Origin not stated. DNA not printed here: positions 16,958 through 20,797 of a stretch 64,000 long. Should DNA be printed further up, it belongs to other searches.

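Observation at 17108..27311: Compact cohesin-dockerin 'pectinosome' operon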

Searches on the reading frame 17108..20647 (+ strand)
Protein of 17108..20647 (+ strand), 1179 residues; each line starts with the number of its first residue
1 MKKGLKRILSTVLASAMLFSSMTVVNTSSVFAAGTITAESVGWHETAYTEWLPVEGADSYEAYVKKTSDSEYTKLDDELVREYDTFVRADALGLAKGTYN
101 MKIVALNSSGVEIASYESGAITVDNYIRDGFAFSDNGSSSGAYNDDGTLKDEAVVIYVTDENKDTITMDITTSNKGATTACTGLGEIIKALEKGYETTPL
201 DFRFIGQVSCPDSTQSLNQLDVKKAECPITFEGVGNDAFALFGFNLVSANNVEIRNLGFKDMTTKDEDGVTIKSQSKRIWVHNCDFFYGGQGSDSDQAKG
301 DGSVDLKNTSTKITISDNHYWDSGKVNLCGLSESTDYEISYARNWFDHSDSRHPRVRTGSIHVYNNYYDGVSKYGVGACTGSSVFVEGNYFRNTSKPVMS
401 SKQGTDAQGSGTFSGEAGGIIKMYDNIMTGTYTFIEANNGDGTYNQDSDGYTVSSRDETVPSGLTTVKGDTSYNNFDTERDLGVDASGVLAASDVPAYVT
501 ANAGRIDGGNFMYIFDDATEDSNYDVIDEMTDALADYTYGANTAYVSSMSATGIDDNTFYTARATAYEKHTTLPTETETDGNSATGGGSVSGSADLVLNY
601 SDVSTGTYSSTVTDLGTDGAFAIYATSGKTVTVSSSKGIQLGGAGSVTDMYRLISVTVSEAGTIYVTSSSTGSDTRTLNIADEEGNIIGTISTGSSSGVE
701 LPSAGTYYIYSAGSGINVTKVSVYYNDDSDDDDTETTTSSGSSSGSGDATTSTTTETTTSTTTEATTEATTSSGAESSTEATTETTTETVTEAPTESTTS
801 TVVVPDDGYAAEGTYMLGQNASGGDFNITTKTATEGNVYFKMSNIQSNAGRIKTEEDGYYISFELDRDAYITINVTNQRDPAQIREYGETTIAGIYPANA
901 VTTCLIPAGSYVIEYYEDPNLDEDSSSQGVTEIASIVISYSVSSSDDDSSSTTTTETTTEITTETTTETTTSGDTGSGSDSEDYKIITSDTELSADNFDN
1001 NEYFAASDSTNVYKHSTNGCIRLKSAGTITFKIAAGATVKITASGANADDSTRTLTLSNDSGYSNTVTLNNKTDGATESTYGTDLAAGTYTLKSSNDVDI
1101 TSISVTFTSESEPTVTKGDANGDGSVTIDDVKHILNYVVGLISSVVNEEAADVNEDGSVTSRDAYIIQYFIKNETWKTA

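Call 3: search_protein_families(library=pfam, proteins=[window:17108-20647:+], max_evalue=0.01)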
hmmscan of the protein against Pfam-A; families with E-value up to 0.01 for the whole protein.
window:17108-20647:+ (1179 aa): 3 families
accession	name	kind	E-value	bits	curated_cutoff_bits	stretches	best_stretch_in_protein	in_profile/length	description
PF00544.25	Pectate_lyase_4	-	1.1e-24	87.7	24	1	233-391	41-211/211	Pectate lyase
PF00404.24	Dockerin_1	-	1.6e-10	41.4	22.9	1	1117-1168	1-53/57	Dockerin type I domain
PF01456.22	Mucin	-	0.0057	17.1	34.7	1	726-801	26-99/143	Mucin-like glycoprotein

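Call 11: list_cluster_members(proteins=[window:17108-20644:+, window:20738-25096:+, window:25219-25971:+, window:26001-27011:+, window:27039-27200:+, window:15795-16709:-, window:27403-27996:-])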
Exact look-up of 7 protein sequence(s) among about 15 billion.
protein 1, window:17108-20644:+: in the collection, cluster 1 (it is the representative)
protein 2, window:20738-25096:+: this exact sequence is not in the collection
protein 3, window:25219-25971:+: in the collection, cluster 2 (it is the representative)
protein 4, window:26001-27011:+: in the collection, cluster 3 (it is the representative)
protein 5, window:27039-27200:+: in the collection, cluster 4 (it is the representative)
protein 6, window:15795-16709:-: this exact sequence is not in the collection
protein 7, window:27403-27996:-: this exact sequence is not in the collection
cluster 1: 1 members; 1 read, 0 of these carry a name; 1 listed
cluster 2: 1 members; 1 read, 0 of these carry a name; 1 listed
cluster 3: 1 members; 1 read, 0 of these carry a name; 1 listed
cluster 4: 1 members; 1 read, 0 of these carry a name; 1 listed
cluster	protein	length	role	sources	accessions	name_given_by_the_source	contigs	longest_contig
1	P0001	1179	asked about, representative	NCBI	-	-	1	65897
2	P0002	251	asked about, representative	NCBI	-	-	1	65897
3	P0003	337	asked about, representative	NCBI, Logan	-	-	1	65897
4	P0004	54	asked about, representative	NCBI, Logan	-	-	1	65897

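Call 15: find_homologous_proteins(query=P0002, max_evalue=0.001)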
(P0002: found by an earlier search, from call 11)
Query P0002 (251 aa): 74 proteins with E <= 0.001 among 3743 candidates.
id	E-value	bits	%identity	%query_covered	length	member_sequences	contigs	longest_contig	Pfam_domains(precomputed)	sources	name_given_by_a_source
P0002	1.7e-149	514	100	100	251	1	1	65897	PF00404.25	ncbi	-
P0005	3.9e-92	326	84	79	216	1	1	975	PF00404.25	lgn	-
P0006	4.5e-76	274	61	100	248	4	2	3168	PF00404.25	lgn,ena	-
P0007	3.1e-66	242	57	100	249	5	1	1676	PF00404.25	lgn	-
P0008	6.4e-64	234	55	99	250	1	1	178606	PF00404.25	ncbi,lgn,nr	ncbi:MAG: dockerin type I repeat-containing protein [Clostridia bacterium]|nr:dockerin type I repeat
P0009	1.3e-63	233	61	94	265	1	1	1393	PF00404.25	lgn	-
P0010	2.2e-62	229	53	99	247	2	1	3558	PF00404.25,PF00963.25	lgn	-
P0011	6.6e-62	227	55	99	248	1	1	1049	PF00404.25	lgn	-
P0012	1.2e-60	223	62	83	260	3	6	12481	-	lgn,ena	-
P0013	1.5e-60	223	53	97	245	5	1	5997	PF00404.25,PF00963.25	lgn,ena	-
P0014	2.0e-60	223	55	94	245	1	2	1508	PF00404.25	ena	-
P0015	4.6e-60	221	55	95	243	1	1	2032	PF00404.25,PF00963.25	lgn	-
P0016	1.4e-59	220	61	80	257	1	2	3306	-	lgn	-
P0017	6.0e-59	218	52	99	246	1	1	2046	PF00404.25,PF00963.25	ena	-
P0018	8.5e-59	217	54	94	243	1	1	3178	PF00404.25,PF00963.25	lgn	-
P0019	9.6e-59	217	54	97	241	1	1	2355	PF00404.25,PF00963.25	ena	-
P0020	1.6e-58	216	55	94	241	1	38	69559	PF00404.25,PF00963.25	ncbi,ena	-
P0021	2.1e-58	216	52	97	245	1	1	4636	PF00404.25,PF00963.25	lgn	-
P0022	3.1e-58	215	55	94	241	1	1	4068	PF00404.25,PF00963.25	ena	-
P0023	9.1e-58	214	55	94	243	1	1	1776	PF00404.25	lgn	-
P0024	1.0e-57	214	53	94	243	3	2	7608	PF00404.25,PF00963.25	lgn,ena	-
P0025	1.7e-57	213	51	97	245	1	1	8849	PF00404.25,PF00963.25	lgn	-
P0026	1.7e-56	210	53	94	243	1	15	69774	PF00404.25,PF00963.25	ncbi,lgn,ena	-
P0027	1.9e-55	206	52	99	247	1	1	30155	PF00404.25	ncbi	-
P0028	2.6e-55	206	51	100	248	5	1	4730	PF00404.25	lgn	-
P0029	2.3e-54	203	58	81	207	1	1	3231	PF00963.25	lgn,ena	-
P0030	2.5e-54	203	54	89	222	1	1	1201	PF00963.25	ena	-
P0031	4.0e-50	189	48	97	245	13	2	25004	PF00404.25,PF00963.25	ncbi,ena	-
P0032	1.2e-48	184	50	98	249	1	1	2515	PF00404.25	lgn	-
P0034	1.6e-48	184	48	97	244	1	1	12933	PF00404.25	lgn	-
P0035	4.9e-48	182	49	88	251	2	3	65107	PF00404.25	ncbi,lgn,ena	-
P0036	5.9e-48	182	52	86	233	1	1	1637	PF00404.25,PF00963.25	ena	-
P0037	1.2e-47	181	49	94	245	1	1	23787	PF00404.25,PF00963.25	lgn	-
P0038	1.6e-47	180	49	99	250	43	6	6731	PF00404.25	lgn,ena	-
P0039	1.8e-47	180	50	99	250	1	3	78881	PF00404.25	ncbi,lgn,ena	-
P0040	4.6e-47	179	48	94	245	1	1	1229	PF00404.25,PF00963.25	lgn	-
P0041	6.4e-47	178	49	94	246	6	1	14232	PF00404.25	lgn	-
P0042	6.7e-47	178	48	87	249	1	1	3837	PF00404.25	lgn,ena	-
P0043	2.8e-46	176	48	94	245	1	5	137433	PF00404.25,PF00963.25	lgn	-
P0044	7.8e-46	175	48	94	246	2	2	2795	PF00404.25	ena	-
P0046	7.1e-45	172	48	99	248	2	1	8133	PF00404.25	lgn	-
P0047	7.5e-45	172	43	97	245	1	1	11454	PF00404.25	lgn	-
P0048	9.2e-44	168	50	82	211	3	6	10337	PF00963.25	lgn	-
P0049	1.4e-43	167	44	99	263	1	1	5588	PF00404.25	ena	-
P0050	1.6e-43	167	47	99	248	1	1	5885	PF00404.25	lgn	-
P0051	5.1e-43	166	45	97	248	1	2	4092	PF00404.25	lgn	-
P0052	5.5e-43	166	47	95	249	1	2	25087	PF00404.25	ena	-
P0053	9.5e-42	161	42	99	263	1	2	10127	PF00404.25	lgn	-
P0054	2.1e-41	160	46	94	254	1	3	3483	PF00404.25,PF00963.25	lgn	-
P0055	1.2e-40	158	48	94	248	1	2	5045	PF00404.25,PF00963.25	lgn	-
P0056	2.9e-39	153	44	97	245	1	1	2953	PF00404.25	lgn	-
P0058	6.7e-39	152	43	100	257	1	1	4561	PF00404.25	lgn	-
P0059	1.1e-37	148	46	95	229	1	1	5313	PF00404.25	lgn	-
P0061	9.4e-36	142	41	95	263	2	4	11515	PF00404.25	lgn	-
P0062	3.9e-34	137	41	99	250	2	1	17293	PF00404.25,PF00963.25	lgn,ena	-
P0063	1.4e-33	135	41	99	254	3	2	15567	PF00404.25,PF00963.25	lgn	-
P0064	1.9e-32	131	43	99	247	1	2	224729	PF00404.25,PF00963.25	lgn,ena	-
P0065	3.5e-32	130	41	99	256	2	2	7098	PF00404.25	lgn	-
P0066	1.1e-31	129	40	99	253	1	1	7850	PF00404.25,PF00963.25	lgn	-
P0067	2.1e-28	118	43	94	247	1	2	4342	PF00404.25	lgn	-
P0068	3.5e-28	117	41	97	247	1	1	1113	PF00404.25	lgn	-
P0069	6.8e-28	116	42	94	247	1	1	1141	PF00404.25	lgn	-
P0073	1.2e-9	56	48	22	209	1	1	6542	PF13405.13,PF00404.25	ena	-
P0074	4.5e-9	55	29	56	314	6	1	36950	PF00404.25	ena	-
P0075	9.7e-8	50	44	22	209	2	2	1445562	PF00404.25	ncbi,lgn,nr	ncbi:MAG: dockerin type I domain-containing protein [Ruminococcus flavefaciens]|nr:dockerin type I d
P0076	4.8e-7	48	40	54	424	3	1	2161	PF13306.13,PF00404.25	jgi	-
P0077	9.7e-5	40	35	41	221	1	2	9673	PF00404.25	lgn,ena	-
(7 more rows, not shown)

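Call 16: find_homologous_proteins(query=P0003, max_evalue=0.001)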
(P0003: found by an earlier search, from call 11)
Query P0003 (337 aa): 13 proteins with E <= 0.001 among 4719 candidates.
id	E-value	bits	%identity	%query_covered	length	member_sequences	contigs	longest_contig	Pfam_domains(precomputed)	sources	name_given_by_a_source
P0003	5.7e-207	704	100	100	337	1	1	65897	-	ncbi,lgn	-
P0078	9.4e-106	372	63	95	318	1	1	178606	-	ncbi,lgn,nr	ncbi:MAG: hypothetical protein Q4D26_01240 [Clostridia bacterium]|nr:hypothetical protein [Clostridi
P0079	1.3e-92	329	56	95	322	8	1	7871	-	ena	-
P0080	1.2e-70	257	60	67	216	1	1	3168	-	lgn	-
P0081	1.3e-51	194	42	96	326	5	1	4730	-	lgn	-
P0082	1.6e-49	187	39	96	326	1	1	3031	-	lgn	-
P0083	9.4e-45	172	38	96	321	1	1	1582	-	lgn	-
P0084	2.3e-43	167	38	94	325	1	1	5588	-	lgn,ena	-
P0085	6.9e-41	159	38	96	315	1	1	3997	-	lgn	-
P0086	1.2e-37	148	36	95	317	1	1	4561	-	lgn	-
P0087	5.2e-21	94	33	97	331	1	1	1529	PF00963.25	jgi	jgi:hypothetical protein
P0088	1.5e-18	86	33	91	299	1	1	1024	-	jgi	jgi:hypothetical protein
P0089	4.4e-16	77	36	54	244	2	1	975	-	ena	-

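Call 19: search_solved_structures(query=A1, max_evalue=1, show_alignments=1)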
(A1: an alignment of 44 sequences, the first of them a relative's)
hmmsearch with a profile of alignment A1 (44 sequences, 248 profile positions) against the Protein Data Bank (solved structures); distinct sequences matched with E-value up to 1: 43.
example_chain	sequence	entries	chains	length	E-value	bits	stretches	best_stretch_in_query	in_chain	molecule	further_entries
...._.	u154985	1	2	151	1.8e-18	70.2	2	178-246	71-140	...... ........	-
8x3a_A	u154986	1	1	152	1.8e-18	70.2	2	178-246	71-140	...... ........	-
4uyp_B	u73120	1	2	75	1.6e-11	47.5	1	179-248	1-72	Cellulosomal scaffoldin adaptor protein B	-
4uyq_B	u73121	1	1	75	1.7e-11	47.4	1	179-248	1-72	Cellulosomal scaffoldin adaptor protein B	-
4cj0_A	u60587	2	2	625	9.7e-11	44.9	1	177-245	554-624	ENDOGLUCANASE D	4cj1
1clc_A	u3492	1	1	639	1e-10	44.8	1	177-245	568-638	ENDOGLUCANASE CELD; EC: 3.2.1.4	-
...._B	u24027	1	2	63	1.1e-10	44.7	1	180-239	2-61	ENDO-1,4-BETA-XYLANASE Y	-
1ohz_B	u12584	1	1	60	2.3e-10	43.7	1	183-239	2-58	ENDO-1,4-BETA-XYLANASE Y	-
4fl4_A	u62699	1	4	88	5e-10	42.6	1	180-245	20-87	Glycoside hydrolase family 9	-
9qf9_A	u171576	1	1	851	1.1e-09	41.4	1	173-241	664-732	Ruminococcus bromii Amy16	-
1daq_A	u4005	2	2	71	5.3e-08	35.9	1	180-246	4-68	ENDOGLUCANASE SS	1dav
2mte_A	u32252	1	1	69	5.9e-08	35.8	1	180-246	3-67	Cellulose 1,4-beta-cellobiosidase (reducing end) CelS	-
2yik_A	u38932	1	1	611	1.9e-07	34.1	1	178-245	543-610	ENDOGLUCANASE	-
9qf8_A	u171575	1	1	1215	2.1e-07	34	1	154-240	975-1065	Ruminococcus bromii Amy10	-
8ajy_B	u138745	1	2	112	2.2e-07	33.9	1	177-238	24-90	Dockerin from ScaH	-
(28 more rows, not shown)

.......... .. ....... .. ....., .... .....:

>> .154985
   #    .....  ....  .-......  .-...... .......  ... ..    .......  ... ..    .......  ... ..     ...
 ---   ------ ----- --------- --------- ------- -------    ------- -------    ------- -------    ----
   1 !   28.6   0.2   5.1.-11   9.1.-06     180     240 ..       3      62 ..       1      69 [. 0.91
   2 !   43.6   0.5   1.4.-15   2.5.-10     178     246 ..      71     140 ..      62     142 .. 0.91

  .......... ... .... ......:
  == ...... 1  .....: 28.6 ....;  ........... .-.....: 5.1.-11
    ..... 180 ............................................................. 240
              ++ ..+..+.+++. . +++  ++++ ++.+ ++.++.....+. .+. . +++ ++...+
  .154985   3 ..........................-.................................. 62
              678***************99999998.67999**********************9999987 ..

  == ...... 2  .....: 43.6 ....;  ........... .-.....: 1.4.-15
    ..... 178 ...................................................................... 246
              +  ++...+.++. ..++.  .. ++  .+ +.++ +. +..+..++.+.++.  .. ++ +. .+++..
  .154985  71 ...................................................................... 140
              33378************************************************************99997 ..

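Call 20: search_solved_structures(query=A2, max_evalue=10, show_alignments=1)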
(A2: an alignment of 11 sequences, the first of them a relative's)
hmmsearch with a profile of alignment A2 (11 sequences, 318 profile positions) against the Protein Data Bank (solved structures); distinct sequences matched with E-value up to 10: 5.
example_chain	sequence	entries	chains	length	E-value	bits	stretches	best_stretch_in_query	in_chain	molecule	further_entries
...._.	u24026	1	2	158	0.041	16.4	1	48-85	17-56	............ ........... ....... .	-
1ohz_A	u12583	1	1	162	0.047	16.2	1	48-85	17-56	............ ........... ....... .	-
4dh2_A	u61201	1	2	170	0.053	16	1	47-81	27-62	Cellulosome anchoring protein cohesin region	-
1anu_A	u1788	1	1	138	0.053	16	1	48-85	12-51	COHESIN-2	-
7upp_B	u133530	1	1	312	0.92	11.9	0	152-199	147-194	DHT03 protein B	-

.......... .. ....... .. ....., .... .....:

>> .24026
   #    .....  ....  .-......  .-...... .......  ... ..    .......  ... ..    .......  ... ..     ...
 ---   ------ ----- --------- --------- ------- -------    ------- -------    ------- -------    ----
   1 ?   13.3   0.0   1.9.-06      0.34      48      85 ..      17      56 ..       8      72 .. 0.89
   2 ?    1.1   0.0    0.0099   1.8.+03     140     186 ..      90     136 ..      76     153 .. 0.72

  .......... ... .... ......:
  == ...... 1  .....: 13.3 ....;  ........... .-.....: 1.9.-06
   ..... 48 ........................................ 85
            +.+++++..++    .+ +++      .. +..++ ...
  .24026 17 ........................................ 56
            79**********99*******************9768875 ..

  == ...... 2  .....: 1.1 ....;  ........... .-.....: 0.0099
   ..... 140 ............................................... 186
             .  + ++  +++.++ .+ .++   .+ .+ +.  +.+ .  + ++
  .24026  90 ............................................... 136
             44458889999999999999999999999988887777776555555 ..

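Call 21: search_protein_families(library=pfam, alignment_id=A1, max_evalue=0.01)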
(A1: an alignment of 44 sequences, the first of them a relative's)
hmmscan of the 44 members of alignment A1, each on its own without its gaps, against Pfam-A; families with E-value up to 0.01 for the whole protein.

A. member 1, P0002 (251 aa): 1 family
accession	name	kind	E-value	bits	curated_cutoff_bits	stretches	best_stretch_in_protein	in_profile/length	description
PF00404.24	Dockerin_1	-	5e-09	36.7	22.9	1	184-234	1-52/57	Dockerin type I domain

B. families by the number of members that match (of 44 scanned): 5 families
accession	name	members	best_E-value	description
PF00404.24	Dockerin_1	43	2e-13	Dockerin type I domain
PF00963.24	Cohesin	25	1.2e-10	Cohesin domain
PF13405.12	EF-hand_6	2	0.0012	EF-hand domain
PF00036.39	EF-hand_1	2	0.0014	EF hand domain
PF13202.12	EF-hand_5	2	0.0088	EF hand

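Call 22: search_protein_families(library=pfam, alignment_id=A2, max_evalue=1)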
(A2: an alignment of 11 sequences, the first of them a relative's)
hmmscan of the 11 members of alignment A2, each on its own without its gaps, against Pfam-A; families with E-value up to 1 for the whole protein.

A. member 1, P0003 (337 aa): 0 families

B. families by the number of members that match (of 11 scanned): 4 families
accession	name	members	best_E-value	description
PF02368.24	Big_2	2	0.035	Bacterial Ig-like domain (group 2)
PF00963.24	Cohesin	1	4.4e-07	Cohesin domain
PF17802.7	SpaA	1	0.095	Prealbumin-like fold domain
PF13241.12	NAD_binding_7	1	0.14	Putative NAD(P)-binding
